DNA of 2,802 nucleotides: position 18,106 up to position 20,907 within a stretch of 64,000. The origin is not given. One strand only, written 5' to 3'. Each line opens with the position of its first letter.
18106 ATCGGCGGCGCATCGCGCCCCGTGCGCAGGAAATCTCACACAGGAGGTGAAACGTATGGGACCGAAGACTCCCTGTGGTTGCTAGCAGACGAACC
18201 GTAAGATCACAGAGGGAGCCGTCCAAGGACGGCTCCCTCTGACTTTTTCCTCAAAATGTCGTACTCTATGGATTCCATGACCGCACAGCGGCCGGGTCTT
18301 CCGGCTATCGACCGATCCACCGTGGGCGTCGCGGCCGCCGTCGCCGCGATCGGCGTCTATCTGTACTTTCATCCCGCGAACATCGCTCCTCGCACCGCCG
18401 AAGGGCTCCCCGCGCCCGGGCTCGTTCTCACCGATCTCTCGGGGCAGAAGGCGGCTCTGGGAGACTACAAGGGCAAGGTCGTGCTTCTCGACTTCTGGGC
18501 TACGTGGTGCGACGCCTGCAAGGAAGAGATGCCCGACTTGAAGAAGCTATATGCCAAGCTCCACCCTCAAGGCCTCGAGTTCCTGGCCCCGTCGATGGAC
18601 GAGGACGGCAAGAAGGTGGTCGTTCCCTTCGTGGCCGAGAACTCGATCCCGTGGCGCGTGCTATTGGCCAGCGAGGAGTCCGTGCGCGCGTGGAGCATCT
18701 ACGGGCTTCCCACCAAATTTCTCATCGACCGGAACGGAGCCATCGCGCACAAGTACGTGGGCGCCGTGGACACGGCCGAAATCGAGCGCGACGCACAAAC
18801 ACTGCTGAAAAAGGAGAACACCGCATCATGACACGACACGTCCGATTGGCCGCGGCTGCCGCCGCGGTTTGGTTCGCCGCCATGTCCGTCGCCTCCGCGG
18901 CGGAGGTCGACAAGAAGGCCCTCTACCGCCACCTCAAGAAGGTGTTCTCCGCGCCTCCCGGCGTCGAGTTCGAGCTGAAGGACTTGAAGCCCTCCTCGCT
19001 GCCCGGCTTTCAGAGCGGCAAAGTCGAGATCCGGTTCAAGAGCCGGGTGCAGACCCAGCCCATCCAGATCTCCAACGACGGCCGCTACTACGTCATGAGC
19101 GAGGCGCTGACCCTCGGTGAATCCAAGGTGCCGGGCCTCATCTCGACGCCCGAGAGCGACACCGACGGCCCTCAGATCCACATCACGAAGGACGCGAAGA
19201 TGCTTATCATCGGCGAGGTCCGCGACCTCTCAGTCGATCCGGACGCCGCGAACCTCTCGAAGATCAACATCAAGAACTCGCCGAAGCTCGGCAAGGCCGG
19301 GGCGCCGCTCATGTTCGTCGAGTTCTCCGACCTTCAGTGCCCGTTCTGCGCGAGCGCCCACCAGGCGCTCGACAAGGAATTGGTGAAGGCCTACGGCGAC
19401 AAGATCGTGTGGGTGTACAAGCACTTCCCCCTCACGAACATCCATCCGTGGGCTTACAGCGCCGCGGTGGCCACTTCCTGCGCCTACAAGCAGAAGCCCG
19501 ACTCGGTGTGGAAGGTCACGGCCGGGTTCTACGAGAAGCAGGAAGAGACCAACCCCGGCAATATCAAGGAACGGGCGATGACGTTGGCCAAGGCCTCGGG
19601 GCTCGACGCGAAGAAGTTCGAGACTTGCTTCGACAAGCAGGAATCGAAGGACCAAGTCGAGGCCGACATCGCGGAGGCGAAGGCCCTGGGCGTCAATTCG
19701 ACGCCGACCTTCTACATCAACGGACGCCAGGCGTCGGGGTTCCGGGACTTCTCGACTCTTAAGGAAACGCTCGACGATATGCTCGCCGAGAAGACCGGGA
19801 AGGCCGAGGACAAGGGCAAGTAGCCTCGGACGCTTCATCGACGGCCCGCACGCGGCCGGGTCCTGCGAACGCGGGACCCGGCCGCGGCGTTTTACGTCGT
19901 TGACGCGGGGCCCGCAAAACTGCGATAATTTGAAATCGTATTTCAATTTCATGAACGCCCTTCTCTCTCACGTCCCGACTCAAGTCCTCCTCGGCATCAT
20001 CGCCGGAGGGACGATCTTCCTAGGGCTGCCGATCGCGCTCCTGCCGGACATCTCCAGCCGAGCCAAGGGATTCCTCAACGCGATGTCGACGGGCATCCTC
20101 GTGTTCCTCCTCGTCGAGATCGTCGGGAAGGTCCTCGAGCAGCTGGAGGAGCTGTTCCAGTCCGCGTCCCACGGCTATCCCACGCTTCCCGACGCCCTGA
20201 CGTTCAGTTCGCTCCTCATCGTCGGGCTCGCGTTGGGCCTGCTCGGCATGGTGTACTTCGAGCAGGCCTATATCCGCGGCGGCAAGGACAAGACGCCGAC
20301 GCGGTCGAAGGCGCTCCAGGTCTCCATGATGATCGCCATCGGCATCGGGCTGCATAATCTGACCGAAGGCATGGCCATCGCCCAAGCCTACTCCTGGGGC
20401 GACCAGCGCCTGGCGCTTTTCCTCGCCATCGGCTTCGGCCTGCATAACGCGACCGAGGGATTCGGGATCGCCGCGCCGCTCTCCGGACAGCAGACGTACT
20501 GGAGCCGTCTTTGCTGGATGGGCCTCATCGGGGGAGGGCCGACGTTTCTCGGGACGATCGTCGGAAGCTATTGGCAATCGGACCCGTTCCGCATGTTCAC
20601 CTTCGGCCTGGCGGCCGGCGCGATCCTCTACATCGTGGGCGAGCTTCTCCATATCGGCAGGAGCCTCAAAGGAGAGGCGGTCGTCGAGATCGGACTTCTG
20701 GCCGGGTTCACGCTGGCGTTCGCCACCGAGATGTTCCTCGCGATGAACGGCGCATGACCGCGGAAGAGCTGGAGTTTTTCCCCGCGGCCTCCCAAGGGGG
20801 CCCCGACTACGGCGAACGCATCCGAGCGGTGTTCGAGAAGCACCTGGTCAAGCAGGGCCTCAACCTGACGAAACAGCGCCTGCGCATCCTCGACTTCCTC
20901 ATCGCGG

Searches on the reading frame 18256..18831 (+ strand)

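Call 67: search_protein_families(library=pfam, proteins=[window:18256-18831:+], max_evalue=0.001)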
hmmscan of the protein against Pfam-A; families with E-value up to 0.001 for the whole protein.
window:18256-18831:+ (191 aa): 6 families
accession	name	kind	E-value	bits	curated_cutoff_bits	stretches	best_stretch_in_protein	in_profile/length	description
PF00578.27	AhpC-TSA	-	1.3e-19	70.8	26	1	51-165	3-123/124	AhpC/TSA family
PF08534.16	Redoxin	-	1.9e-19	70.3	26.6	1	50-179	3-143/148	Redoxin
PF13905.12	Thioredoxin_8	-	2.3e-11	44.3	27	1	73-163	1-94/94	Thioredoxin-like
PF00085.26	Thioredoxin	-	5.6e-09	36.4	23.5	1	73-104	18-49/103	Thioredoxin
PF13098.12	Thioredoxin_2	-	7.4e-07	29.9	27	1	72-177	4-101/104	Thioredoxin-like domain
PF00255.25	GSHPx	-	7.9e-05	22.6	27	1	59-111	7-58/108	Glutathione peroxidase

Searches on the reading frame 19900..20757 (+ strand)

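Call 67: search_protein_families(library=pfam, proteins=[window:19900-20757:+], max_evalue=0.001)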
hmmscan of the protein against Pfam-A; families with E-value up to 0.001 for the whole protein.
window:19900-20757:+ (285 aa): 1 family
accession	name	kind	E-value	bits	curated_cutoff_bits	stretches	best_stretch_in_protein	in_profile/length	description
PF02535.28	Zip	-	3.1e-11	43.5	35.1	1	137-246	173-286/323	ZIP Zinc transporter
